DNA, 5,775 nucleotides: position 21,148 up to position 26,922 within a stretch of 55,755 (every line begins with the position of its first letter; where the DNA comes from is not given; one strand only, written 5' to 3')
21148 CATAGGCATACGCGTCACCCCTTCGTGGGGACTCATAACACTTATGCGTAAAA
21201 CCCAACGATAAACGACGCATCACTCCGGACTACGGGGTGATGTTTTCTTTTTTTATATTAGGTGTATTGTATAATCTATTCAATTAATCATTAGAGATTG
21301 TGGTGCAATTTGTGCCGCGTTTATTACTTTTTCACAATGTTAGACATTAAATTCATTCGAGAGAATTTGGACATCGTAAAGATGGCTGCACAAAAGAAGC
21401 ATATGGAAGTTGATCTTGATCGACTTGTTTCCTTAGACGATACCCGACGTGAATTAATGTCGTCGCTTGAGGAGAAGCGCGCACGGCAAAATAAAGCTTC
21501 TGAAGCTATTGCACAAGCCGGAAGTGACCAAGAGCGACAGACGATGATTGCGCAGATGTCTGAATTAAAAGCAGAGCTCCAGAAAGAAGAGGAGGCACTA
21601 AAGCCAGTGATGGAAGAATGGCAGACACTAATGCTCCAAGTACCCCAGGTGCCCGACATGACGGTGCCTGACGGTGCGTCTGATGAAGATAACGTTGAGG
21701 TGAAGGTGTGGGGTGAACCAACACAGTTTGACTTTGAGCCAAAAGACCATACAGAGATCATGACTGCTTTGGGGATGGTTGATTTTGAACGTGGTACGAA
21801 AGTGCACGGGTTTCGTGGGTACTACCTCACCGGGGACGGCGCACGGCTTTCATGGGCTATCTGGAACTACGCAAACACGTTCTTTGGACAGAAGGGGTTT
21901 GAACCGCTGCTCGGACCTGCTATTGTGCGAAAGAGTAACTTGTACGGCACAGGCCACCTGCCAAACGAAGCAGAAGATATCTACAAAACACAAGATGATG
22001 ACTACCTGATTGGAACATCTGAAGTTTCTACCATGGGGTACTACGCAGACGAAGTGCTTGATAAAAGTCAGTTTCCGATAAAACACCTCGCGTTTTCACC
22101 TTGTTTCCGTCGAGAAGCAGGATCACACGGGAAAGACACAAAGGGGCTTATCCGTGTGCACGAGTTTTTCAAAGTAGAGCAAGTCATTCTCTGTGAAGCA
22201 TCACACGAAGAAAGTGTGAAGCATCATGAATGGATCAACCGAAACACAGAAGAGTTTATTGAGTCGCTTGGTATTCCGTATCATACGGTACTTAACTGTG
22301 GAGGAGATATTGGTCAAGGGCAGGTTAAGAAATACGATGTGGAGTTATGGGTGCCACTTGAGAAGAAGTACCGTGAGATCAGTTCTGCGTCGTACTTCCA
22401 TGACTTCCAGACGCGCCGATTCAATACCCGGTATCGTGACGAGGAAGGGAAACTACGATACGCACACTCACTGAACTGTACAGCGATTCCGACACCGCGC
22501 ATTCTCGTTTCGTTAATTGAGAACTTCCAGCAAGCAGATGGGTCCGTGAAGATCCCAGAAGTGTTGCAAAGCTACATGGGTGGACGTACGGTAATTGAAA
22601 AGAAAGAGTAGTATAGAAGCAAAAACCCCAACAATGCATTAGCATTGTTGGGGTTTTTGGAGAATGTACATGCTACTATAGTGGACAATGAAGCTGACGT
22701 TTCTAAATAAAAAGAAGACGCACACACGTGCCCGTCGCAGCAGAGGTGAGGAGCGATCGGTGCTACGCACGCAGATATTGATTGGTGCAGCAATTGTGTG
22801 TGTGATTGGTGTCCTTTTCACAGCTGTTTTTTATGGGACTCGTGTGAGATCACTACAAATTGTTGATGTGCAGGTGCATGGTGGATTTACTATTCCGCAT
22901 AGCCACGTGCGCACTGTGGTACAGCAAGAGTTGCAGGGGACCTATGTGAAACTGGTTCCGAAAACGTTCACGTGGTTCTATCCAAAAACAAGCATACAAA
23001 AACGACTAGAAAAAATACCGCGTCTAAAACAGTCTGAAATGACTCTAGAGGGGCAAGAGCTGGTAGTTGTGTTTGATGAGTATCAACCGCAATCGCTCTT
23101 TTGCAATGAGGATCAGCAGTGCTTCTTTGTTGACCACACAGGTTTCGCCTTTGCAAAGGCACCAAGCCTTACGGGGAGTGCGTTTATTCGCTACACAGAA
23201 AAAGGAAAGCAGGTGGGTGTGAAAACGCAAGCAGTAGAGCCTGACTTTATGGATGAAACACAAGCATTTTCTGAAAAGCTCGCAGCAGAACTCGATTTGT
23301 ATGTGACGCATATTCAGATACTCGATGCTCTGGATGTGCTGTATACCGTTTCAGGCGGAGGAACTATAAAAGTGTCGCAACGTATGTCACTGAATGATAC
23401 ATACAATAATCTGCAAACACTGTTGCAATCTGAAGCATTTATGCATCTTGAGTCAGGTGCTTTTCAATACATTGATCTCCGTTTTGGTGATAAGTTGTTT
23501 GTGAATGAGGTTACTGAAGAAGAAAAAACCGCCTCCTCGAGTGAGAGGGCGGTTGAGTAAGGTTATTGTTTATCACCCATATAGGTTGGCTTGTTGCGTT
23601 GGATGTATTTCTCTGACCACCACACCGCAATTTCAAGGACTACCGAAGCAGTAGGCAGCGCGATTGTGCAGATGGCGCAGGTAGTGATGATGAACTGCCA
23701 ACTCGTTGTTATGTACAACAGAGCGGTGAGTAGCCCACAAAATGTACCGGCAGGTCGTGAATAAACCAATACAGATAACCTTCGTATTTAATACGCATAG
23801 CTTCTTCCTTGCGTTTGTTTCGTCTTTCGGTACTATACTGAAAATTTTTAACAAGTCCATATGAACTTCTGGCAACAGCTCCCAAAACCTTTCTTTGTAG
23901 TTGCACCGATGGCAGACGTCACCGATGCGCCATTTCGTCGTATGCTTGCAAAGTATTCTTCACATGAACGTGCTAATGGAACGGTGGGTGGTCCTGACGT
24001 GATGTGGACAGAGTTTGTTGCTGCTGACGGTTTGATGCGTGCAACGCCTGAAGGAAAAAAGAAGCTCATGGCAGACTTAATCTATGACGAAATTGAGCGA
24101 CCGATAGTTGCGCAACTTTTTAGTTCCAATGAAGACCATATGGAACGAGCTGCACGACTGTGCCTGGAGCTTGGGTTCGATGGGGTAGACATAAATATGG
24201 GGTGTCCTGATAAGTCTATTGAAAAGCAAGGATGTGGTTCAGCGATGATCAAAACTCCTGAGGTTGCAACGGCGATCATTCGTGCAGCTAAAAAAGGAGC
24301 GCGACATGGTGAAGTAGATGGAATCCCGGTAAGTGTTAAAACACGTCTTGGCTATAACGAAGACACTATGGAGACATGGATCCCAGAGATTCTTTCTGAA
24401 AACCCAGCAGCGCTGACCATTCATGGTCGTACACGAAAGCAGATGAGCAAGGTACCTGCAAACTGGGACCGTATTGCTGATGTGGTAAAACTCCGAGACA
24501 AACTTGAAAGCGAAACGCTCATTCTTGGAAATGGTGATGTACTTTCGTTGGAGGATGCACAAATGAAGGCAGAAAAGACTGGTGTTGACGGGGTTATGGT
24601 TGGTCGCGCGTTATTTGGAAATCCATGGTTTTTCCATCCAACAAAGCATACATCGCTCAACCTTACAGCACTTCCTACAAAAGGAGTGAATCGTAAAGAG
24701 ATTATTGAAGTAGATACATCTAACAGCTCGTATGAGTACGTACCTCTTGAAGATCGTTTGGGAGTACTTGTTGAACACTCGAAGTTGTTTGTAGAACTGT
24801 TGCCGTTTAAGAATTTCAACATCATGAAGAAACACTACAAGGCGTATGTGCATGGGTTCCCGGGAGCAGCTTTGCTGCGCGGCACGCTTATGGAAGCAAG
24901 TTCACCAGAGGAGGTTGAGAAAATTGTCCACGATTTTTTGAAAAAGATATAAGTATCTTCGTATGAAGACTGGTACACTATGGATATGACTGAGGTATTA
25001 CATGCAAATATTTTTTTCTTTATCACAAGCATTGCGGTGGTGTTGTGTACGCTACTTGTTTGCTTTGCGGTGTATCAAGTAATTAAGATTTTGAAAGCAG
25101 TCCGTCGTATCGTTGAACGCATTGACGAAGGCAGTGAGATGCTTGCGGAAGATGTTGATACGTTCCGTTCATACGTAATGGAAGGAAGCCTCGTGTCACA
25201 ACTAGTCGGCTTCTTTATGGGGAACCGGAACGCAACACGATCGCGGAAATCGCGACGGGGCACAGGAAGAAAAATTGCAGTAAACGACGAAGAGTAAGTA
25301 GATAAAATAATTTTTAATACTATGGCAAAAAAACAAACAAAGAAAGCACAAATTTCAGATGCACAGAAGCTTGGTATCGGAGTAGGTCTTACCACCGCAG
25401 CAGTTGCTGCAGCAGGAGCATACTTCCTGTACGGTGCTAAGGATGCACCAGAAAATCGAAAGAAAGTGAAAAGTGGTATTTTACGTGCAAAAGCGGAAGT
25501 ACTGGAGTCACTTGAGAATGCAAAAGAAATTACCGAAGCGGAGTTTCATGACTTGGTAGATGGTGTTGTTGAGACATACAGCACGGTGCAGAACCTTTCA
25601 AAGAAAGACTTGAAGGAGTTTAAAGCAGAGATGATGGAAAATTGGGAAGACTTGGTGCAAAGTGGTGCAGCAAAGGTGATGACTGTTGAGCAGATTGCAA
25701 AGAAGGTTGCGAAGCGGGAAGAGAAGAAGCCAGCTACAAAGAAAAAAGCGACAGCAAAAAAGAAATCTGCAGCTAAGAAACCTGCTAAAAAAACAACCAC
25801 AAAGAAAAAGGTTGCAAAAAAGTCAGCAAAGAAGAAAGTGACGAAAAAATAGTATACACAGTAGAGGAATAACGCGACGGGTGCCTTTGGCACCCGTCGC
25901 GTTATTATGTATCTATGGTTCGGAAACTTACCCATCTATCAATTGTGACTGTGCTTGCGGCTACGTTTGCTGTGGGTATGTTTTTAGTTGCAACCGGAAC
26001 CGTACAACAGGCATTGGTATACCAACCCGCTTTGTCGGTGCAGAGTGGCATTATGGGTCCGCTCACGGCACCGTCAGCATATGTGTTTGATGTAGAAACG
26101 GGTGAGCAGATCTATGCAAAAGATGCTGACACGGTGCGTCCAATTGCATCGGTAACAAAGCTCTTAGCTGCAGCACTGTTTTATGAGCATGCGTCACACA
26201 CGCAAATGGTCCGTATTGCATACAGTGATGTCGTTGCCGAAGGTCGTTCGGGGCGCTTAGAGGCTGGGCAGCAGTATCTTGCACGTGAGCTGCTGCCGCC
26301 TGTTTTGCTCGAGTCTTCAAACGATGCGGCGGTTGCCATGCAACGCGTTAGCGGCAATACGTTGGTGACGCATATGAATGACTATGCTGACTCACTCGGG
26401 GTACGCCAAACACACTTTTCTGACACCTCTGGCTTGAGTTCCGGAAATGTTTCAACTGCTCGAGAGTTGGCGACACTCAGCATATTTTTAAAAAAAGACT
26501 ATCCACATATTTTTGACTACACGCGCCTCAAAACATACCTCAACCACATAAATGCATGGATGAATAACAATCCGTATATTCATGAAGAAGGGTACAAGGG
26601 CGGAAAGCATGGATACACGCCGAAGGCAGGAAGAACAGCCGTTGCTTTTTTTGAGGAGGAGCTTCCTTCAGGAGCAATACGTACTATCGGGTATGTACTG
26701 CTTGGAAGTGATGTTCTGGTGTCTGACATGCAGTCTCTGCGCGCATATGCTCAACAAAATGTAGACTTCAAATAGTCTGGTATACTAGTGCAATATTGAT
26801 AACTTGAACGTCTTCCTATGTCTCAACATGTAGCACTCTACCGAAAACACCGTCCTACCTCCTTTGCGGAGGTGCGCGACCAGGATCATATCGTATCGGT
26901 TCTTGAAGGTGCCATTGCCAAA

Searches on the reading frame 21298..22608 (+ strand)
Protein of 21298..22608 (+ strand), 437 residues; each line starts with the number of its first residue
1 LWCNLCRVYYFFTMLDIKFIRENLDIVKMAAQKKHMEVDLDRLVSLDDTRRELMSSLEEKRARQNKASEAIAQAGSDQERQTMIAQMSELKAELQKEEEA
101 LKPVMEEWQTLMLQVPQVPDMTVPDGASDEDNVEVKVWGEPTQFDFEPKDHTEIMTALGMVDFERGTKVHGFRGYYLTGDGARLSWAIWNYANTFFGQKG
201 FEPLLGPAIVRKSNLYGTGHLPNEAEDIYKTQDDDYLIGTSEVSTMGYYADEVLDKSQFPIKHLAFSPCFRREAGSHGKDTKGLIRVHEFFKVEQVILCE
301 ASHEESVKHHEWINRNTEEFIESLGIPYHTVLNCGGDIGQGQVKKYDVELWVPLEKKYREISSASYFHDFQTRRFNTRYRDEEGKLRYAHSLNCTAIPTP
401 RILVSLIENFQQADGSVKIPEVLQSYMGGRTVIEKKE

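Call 24: search_protein_families(library=pfam, proteins=[window:21298-22608:+], max_evalue=0.001)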
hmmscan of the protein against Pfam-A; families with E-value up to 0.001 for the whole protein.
window:21298-22608:+ (437 aa): 2 families
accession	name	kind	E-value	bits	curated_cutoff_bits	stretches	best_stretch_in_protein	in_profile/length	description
PF00587.30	tRNA-synt_2b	-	2.5e-29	103.1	29.3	1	232-409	4-178/179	tRNA synthetase class II core domain (G, H, P, S and T)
PF02403.27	Seryl_tRNA_N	-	2.3e-23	82.9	28.2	1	14-119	1-108/108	Seryl-tRNA synthetase N-terminal domain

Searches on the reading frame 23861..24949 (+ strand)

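Call 24: search_protein_families(library=pfam, proteins=[window:23861-24949:+], max_evalue=0.001)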
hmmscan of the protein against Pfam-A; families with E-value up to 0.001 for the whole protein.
window:23861-24949:+ (363 aa): 1 family
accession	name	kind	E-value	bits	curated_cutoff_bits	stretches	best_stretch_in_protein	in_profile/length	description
PF01207.24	Dus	-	7.5e-60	203.1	20.4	1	14-361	2-308/311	Dihydrouridine synthase (Dus)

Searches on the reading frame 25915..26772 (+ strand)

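Call 24: search_protein_families(library=pfam, proteins=[window:25915-26772:+], max_evalue=0.001)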
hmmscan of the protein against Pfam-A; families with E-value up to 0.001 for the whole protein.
window:25915-26772:+ (286 aa): 2 families
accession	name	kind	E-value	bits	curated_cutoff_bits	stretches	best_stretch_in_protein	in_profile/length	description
PF00768.25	Peptidase_S11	-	6.9e-36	124.4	27.6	1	50-244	10-221/239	D-alanyl-D-alanine carboxypeptidase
PF13354.11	Beta-lactamase2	-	3.5e-10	40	22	1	55-190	2-144/214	Beta-lactamase enzyme family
